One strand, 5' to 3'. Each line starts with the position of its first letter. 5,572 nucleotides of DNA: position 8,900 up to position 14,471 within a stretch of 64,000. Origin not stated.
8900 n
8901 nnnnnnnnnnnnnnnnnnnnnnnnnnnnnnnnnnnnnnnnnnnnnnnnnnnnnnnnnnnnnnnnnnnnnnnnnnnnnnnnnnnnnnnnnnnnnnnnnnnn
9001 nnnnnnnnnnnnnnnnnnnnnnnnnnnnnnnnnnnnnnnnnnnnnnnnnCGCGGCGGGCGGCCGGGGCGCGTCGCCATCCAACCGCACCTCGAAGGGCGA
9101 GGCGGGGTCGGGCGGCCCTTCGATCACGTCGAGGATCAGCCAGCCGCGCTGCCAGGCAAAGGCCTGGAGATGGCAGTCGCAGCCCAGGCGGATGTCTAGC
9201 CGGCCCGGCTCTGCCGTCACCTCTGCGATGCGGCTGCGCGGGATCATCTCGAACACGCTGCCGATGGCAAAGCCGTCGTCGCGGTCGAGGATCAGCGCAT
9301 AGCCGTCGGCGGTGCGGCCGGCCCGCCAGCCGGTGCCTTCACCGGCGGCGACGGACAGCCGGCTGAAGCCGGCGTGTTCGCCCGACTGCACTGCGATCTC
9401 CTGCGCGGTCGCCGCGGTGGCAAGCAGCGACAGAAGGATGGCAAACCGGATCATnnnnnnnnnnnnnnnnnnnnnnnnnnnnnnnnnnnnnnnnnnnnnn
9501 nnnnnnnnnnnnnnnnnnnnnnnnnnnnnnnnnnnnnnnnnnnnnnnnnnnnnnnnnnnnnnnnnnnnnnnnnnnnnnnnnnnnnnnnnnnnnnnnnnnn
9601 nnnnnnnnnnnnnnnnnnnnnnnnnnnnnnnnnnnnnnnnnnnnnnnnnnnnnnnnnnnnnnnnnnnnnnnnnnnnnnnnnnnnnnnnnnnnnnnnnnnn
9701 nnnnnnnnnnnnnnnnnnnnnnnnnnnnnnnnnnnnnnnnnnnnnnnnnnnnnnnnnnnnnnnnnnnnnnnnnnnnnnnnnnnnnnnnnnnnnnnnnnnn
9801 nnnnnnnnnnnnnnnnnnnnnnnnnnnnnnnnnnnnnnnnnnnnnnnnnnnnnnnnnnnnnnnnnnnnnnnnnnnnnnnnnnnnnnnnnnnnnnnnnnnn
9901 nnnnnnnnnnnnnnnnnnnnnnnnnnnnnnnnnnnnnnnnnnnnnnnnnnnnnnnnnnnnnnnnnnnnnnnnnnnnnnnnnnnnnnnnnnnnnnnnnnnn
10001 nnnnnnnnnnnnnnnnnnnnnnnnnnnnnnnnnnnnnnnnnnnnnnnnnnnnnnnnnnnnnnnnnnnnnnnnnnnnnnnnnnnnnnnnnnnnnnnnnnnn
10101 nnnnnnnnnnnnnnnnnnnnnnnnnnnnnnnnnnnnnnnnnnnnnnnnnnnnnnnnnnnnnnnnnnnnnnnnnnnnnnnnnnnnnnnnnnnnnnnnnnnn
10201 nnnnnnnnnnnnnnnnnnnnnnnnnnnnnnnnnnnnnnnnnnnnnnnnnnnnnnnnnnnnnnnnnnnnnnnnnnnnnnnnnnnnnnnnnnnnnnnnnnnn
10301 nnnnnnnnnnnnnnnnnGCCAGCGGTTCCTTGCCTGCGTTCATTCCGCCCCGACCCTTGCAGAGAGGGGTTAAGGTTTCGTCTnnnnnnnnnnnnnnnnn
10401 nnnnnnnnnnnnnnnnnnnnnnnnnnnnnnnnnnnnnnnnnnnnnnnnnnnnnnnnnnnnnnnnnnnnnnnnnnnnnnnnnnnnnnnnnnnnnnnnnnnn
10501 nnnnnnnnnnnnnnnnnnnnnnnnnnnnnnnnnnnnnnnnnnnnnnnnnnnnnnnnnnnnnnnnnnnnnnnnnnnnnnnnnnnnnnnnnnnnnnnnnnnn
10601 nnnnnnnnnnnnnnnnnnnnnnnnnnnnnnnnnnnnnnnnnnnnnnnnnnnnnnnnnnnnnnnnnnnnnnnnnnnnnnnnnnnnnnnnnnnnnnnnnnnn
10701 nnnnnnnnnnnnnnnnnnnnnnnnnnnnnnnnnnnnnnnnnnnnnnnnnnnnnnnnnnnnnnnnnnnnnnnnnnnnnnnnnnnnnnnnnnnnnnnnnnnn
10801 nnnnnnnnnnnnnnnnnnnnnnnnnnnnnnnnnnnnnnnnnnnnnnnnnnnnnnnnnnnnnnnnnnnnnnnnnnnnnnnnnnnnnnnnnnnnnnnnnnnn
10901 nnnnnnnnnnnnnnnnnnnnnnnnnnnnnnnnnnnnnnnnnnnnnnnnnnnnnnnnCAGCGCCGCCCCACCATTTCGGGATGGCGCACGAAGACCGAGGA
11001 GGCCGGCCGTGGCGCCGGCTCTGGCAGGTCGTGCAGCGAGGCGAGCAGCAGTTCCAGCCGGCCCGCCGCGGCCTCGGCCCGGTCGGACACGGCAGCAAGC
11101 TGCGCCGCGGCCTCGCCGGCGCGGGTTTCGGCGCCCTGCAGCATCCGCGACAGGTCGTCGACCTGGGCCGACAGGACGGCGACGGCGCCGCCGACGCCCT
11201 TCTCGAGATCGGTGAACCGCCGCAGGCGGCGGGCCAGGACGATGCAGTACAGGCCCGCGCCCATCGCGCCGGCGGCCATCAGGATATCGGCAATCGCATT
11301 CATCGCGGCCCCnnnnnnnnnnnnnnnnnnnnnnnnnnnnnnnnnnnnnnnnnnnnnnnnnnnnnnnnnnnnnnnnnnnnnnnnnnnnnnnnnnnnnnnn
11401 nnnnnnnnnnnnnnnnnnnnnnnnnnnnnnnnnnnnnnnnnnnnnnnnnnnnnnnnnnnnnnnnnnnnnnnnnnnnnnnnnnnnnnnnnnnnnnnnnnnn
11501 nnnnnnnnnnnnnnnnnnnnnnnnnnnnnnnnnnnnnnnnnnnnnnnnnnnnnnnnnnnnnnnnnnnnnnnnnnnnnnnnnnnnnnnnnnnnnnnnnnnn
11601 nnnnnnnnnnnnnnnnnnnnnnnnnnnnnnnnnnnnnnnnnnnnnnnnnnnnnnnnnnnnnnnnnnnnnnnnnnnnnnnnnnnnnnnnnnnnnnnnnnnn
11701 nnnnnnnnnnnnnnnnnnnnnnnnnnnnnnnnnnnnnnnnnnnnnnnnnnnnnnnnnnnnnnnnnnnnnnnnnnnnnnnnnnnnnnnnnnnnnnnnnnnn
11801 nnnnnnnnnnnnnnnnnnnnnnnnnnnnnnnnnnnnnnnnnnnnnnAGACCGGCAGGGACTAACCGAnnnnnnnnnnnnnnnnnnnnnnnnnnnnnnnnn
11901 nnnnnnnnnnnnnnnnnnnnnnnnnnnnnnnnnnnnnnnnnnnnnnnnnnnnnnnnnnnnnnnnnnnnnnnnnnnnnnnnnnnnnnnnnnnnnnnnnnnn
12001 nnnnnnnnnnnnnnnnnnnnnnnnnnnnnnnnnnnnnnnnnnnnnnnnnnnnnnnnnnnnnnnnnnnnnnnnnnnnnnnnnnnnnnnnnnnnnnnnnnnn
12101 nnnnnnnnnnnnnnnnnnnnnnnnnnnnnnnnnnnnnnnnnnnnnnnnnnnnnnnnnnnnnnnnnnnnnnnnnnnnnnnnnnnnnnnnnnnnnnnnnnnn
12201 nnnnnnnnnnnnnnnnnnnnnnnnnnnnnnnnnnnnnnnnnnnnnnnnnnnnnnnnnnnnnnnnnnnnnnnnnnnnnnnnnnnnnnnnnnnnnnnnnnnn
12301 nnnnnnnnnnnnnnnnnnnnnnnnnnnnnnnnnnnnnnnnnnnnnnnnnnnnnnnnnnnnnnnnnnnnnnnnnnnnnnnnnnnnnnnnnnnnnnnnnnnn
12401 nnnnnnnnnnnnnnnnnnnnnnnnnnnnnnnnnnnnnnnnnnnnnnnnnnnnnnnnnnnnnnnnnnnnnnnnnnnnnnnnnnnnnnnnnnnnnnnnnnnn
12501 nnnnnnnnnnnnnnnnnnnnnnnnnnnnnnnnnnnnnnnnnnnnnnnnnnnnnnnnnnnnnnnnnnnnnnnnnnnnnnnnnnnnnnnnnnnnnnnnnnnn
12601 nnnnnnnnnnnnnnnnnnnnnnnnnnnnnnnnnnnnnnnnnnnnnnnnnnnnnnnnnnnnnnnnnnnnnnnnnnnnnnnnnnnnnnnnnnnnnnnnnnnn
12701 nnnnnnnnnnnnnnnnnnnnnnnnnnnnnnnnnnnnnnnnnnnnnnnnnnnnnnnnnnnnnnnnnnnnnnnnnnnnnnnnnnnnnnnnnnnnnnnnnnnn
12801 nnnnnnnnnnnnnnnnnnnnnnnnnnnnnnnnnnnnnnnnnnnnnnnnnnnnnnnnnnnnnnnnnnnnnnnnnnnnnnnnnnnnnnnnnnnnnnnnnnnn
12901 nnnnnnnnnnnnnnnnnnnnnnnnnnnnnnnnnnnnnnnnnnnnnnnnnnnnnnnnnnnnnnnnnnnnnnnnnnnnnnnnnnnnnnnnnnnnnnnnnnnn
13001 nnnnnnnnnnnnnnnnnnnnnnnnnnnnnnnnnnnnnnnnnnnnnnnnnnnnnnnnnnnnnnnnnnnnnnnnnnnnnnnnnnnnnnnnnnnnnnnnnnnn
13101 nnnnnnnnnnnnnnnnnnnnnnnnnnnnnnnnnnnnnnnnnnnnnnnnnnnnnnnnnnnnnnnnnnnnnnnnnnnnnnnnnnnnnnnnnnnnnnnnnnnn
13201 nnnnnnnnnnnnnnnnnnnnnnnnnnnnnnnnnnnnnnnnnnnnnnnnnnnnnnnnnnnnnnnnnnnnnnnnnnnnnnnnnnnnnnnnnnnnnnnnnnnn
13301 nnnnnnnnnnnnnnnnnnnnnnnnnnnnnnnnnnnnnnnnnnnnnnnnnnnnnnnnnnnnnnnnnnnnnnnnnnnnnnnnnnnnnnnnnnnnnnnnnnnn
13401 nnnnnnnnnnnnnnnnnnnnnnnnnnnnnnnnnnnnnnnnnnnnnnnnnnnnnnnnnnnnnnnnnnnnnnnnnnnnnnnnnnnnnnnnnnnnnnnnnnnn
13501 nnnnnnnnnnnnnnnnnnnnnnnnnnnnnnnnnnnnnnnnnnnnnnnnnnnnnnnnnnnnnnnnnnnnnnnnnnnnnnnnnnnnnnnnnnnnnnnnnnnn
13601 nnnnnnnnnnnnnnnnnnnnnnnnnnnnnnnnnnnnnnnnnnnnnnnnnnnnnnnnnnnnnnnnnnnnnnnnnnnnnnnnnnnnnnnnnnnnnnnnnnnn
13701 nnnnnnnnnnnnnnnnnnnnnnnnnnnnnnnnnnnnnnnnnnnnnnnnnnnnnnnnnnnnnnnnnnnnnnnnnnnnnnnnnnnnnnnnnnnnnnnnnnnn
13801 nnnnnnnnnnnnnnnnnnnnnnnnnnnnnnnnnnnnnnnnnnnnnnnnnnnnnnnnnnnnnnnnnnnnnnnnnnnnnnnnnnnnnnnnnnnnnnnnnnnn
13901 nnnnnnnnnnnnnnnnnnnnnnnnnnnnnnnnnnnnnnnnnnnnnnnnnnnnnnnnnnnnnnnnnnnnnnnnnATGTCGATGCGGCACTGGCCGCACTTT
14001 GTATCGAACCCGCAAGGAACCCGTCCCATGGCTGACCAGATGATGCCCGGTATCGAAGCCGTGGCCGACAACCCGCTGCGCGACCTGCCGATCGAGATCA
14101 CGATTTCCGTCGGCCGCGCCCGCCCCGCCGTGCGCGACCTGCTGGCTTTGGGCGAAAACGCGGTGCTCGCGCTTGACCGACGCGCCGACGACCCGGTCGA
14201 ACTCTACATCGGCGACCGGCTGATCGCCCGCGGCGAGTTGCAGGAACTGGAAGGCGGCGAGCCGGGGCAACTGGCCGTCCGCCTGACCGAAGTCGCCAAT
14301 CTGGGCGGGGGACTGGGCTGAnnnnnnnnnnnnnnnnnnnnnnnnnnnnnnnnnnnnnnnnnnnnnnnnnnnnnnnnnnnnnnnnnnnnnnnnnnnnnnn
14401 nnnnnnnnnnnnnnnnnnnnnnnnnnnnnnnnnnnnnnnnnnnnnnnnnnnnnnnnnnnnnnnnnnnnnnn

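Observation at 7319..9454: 711-aa secreted Ala/Pro-rich protein translationally coupled to motA: possible periplasmic stator scaffold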

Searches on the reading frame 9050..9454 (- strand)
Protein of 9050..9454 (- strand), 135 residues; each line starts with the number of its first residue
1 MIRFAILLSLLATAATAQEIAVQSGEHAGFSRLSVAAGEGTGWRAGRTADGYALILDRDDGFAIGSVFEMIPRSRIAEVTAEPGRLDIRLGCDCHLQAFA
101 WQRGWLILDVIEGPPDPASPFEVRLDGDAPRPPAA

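Call 45: predict_structure(alignment_id=A2)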
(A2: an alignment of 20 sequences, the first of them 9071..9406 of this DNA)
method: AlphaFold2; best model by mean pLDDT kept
length: 112 residues; sequences in the alignment: 20
mean_pLDDT: 95.6   pTM: 0.88
mean pLDDT of the five models: 95.6, 95.0, 95.0, 94.6, 91.3
residues with pLDDT >= 90: 107; 70-90: 2; 50-70: 2; < 50: 1
segments of 3 or more residues with pLDDT < 50: none
pLDDT, mean of each block of 10 residues (from residue 1): 93 98 97 97 96 97 98 98 97 97 94 49
secondary structure, 60 per line:
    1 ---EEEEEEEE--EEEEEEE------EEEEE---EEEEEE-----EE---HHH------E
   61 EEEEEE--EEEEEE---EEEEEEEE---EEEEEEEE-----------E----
elements in order: E4-11 E14-20 E27-31 E35-40 E60-66 E69-74 E78-85 E89-96

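Call 47: fold_search(model_id=the predicted structure, library=pdb)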
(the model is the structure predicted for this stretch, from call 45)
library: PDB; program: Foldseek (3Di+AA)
matches with E <= 10: 343; with E <= 0.001: 0
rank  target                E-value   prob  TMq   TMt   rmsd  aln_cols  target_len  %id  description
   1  4bin                  5.6e-03  1.00  0.62  0.23   3.5       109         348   15  Crystal structure of the E. coli N-acetylmuramoyl-L-alanine amidase AmiC (released 2013-08-21)
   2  4aqz_MODEL_1_A        1.4e-02  1.00  0.61  0.50   4.5       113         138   12  B2 domain of Neisseria meningitidis Pilus assembly protein PilQ (released 2012-10-17)
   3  4av2_A                3.2e-02  1.00  0.58  0.27   3.9       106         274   13  Single particle electron microscopy of PilQ dodecameric complexes from Neisseria meningitidis. (released 2012-10-17)
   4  6l6m_B                4.2e-02  0.90  0.41  0.44  13.8       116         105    9  HSP18.5 from E. histolytica (released 2020-11-04)
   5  5zs6_A                4.5e-02  0.96  0.49  0.49  15.8       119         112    9  Dodecameric structure of a small Heat Shock Protein from Mycobacterium marinum M: Form-2 (released 2019-01-30)
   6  3gla_B                4.7e-02  0.98  0.48  0.54  12.7       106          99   16  Crystal Structure of the hspA from Xanthomonas axonopodis (released 2009-03-24)
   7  3gt6_B                6.2e-02  0.98  0.49  0.54  12.6       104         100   15  Crystal Structure of the hspA from Xanthomonas axonopodis (released 2011-02-16)
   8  5zs3_A                6.9e-02  0.94  0.49  0.48  15.8       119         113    9  Small heat shock protein from M. marinum:Form-1 (released 2019-01-30)
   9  3w1z_B                8.1e-02  0.90  0.47  0.38  14.0       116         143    8  Heat shock protein 16.0 from Schizosaccharomyces pombe (released 2013-03-13)
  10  5j7n                  9.0e-02  0.95  0.51  0.52  14.9       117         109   10  Crystal structure of a small heat-shock protein from Xylella fastidiosa reveals a distinct high order structure (released 2017-04-12)
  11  3jc8_Qa               9.6e-02  0.99  0.67  0.20  10.0       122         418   15  Architectural model of the type IVa pilus machine in a piliated state (released 2016-03-16)
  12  3w1z_C                9.6e-02  0.91  0.48  0.42  14.0       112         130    8  Heat shock protein 16.0 from Schizosaccharomyces pombe (released 2013-03-13)
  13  6l6m_A                1.1e-01  0.84  0.44  0.47  13.9       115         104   10  HSP18.5 from E. histolytica (released 2020-11-04)
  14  5zul_E                1.3e-01  0.93  0.47  0.56  11.6       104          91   12  Small heat shock protein from Mycobacterium marinum M : Form-3 (released 2019-01-30)
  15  5zul_D                1.4e-01  0.82  0.46  0.49  14.8       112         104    8  Small heat shock protein from Mycobacterium marinum M : Form-3 (released 2019-01-30)
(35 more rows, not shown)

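Call 52: find_homologous_proteins(query=A3, max_evalue=0.001)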
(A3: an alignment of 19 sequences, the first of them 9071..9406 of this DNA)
Query A3 (19 sequences) (112 aa, profile of the alignment): 15 proteins with E <= 0.001 among 1888 candidates.
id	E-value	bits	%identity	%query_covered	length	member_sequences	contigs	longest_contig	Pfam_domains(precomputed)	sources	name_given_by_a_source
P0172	1.9e-42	162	43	95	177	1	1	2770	-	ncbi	ncbi:MAG TPA: hypothetical protein VGA75_06510, partial [Paracoccaceae bacterium]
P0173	4.6e-41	158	35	99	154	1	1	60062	-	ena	-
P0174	5.6e-40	154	39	99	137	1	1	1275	-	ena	-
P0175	7.0e-40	154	37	92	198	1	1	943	-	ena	-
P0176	2.0e-39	152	39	100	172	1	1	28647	-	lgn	-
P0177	2.9e-39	152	42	96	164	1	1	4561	-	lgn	-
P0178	1.4e-38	150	39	99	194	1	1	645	-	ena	-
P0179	3.1e-38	149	37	92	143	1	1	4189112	-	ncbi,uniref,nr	ncbi:hypothetical protein EI545_11705 [Tabrizicola piscis]|uniref:Uncharacterized protein n=1 Tax=Ta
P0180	2.3e-36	143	39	86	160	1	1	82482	-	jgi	-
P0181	6.8e-30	122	35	88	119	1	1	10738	-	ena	-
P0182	5.1e-29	119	40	98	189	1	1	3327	-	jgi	-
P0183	4.9e-26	109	44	72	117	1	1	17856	-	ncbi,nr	ncbi:MAG: hypothetical protein N2422_09975, partial [Rhodobacteraceae bacterium]|nr:hypothetical pro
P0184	1.2e-18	86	43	60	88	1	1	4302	-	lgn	-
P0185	1.3e-18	85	37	60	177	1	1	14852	-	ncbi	-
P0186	1.1e-13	70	33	55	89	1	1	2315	-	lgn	-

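Call 58: search_protein_families(library=pfam, alignment_id=A4, max_evalue=0.1)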
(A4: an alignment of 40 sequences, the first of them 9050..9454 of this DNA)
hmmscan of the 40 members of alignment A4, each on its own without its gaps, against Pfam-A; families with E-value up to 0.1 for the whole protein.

A. member 1, window:9050-9454:- (135 aa): 0 families

B. families by the number of members that match (of 40 scanned): 4 families
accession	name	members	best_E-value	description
PF24837.1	AMIN-like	22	2.2e-05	AMIN-like domain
PF11741.13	AMIN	3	0.011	AMIN domain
PF01679.22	Pmp3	1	0.053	Proteolipid membrane potential modulator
PF11038.14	DGF-1_5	1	0.08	Dispersed gene family protein 1, region 4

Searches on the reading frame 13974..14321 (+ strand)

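Call 26: search_protein_families(library=pfam, proteins=[window:13974-14321:+], max_evalue=0.001)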
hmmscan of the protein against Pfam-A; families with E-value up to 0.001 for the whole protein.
window:13974-14321:+ (115 aa): 1 family
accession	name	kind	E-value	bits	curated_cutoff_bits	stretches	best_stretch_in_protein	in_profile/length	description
PF01052.25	FliMN_C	-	2.3e-17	63.1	23.8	1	35-108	3-72/73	Type III flagellar switch regulator (C-ring) FliN C-term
